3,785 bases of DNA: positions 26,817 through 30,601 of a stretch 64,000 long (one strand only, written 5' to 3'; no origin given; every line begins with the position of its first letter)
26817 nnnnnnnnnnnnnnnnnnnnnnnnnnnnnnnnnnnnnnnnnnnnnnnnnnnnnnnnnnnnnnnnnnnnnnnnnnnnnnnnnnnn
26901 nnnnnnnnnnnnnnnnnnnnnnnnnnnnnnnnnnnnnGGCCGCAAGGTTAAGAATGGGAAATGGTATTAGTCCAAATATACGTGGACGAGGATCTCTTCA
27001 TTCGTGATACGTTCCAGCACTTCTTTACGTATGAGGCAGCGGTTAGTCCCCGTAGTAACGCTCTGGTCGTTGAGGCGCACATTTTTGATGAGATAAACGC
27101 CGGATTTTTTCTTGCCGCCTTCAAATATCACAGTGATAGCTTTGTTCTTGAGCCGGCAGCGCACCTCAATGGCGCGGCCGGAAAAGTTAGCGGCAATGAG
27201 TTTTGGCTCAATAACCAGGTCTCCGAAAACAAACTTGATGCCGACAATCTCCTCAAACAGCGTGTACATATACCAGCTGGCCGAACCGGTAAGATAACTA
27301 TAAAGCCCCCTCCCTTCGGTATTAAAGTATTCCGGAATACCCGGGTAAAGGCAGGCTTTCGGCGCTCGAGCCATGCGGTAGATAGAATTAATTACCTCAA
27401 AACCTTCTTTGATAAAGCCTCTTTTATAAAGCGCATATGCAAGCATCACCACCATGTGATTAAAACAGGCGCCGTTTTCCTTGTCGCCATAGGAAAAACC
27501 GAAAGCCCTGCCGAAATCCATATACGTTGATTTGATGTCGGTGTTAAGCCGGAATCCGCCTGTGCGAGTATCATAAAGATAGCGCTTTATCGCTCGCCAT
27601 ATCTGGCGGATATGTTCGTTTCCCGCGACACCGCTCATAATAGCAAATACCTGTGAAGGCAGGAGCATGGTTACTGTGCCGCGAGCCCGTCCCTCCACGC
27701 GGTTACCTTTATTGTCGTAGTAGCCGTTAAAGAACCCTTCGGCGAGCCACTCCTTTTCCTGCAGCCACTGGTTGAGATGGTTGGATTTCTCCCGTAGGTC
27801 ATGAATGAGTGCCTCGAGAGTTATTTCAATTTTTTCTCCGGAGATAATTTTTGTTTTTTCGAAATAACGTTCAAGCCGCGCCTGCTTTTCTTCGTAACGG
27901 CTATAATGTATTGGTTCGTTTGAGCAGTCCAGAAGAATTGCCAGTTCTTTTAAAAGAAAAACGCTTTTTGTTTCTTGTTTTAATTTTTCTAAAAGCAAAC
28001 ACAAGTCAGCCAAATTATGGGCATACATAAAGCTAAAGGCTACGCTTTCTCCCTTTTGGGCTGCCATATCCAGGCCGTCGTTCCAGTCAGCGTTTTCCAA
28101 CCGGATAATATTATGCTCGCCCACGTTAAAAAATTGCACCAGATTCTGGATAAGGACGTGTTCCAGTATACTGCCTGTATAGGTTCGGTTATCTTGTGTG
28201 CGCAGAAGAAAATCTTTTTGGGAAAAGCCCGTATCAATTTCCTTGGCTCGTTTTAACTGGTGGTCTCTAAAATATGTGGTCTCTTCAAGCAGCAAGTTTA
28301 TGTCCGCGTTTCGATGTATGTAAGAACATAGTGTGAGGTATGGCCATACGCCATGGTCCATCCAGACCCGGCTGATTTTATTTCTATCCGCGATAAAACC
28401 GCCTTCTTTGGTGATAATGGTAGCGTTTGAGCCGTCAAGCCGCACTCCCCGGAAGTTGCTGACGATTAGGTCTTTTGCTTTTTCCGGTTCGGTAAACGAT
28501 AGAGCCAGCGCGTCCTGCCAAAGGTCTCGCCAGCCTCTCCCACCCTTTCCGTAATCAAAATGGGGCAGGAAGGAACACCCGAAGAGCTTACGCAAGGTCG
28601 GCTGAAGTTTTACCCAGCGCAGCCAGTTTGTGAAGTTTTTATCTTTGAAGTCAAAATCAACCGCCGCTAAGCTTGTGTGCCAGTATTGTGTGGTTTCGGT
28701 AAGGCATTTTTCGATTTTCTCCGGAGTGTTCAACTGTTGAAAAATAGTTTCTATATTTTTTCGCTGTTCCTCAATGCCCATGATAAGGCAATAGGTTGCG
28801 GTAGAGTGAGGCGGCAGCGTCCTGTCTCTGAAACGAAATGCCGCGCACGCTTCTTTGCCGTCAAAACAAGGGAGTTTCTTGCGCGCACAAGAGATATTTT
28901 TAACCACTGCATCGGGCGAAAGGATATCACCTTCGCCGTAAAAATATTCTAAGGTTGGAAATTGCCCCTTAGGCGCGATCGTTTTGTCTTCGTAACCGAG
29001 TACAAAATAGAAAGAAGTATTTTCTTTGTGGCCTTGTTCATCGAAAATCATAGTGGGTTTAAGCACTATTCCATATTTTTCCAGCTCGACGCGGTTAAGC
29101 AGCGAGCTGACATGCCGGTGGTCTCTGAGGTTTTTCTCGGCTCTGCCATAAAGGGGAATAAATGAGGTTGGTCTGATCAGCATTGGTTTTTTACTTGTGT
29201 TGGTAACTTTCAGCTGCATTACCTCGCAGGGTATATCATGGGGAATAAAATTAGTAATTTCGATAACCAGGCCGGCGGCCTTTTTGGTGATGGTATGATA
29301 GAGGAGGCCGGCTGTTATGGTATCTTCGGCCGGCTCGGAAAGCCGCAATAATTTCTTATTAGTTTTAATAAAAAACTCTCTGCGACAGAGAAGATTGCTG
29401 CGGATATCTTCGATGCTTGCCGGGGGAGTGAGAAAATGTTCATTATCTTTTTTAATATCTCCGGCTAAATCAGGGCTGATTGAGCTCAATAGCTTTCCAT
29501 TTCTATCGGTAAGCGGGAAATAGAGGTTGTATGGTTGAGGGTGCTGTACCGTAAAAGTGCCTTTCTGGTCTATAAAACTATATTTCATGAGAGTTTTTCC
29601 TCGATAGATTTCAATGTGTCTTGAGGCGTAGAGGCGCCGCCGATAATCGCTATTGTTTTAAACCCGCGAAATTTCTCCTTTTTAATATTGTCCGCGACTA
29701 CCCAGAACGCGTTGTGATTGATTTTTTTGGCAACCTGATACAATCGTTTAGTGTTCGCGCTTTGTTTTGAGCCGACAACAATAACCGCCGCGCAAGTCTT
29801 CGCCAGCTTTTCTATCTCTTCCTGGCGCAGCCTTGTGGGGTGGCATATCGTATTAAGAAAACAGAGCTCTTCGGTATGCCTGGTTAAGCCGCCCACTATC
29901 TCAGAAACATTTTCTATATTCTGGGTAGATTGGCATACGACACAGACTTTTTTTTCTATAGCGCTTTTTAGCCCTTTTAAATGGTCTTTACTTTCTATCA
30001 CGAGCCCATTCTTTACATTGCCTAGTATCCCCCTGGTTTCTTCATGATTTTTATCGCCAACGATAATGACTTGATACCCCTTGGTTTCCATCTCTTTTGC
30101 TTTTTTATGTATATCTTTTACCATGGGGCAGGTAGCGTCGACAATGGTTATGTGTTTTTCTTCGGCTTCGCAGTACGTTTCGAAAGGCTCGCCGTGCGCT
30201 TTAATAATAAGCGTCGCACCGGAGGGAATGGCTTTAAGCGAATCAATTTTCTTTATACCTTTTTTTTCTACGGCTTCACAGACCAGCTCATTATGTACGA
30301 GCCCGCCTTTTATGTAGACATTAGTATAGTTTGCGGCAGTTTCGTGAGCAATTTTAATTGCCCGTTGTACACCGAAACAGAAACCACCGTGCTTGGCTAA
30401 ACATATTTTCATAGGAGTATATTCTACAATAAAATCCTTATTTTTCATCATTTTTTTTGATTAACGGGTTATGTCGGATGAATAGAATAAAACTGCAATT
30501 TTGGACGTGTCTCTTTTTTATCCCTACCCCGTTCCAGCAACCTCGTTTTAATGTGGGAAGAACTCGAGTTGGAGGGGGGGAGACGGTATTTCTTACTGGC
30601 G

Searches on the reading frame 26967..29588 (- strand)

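Call 46: search_protein_families(library=pfam, proteins=[window:26967-29588:-])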
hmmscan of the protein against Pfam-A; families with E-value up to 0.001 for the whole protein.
window:26967-29588:- (873 aa): 2 families
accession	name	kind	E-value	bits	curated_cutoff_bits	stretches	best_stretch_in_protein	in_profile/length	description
PF17167.11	Glyco_hydro_94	-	7.4e-26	91.3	27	2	302-539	1-222/420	Glycosyl hydrolase 94 superfamily, catalytic domain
PF06165.18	GH94_b-supersand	-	3.5e-09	37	23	1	88-271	77-251/251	Glycosyl hydrolase 94, supersandwich domain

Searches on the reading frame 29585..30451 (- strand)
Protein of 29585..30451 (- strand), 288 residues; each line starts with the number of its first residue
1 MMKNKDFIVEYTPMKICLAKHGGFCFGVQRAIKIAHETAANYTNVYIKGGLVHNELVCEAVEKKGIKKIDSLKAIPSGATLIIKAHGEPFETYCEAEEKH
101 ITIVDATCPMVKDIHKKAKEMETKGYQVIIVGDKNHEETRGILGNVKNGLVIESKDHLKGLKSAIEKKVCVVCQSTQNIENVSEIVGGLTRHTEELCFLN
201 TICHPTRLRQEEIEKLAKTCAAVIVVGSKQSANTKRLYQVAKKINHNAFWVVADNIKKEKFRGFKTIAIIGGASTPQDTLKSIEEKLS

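Call 46: search_protein_families(library=pfam, proteins=[window:29585-30451:-])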
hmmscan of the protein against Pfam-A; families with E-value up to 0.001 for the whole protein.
window:29585-30451:- (288 aa): 1 family
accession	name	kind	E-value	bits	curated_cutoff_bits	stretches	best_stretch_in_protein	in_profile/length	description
PF02401.23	LYTB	-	7.9e-79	265.1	24.5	1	16-287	1-266/267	LytB protein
